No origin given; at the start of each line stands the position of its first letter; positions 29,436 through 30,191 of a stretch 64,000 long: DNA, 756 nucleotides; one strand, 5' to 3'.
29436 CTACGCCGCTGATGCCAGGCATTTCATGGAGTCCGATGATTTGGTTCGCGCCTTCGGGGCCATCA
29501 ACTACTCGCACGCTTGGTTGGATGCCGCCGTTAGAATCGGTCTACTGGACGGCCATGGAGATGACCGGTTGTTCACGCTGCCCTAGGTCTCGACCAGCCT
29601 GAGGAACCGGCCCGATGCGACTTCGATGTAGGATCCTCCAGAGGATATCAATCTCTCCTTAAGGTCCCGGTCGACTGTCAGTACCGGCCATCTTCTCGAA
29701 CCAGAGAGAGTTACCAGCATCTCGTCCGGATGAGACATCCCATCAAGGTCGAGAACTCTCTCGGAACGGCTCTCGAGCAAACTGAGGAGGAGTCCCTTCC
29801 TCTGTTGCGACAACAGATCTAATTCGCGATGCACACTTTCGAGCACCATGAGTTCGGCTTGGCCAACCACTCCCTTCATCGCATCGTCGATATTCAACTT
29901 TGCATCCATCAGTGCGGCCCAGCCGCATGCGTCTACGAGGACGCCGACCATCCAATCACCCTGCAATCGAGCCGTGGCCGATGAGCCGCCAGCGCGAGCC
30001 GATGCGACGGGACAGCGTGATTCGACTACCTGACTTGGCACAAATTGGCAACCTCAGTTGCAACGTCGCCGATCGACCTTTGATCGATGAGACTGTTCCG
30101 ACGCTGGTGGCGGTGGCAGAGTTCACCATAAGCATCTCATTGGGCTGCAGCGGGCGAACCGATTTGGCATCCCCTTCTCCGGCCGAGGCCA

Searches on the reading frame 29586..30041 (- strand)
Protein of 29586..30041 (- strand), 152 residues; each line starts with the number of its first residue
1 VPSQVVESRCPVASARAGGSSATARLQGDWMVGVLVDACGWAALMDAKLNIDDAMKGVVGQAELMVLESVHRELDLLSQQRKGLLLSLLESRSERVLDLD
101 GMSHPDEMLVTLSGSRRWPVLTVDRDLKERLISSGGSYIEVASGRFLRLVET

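Call 38: search_protein_families(library=pfam, proteins=[window:29586-30041:-], max_evalue=1)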
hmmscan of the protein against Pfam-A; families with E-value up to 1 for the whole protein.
window:29586-30041:- (152 aa): 2 families
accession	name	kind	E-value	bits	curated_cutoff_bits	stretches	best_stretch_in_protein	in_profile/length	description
PF18477.7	PIN_9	-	8.5e-05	23.2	26.3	1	36-137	3-109/116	PIN like domain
PF18478.7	PIN_10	-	0.091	13.3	26.2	1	95-130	30-65/84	PIN like domain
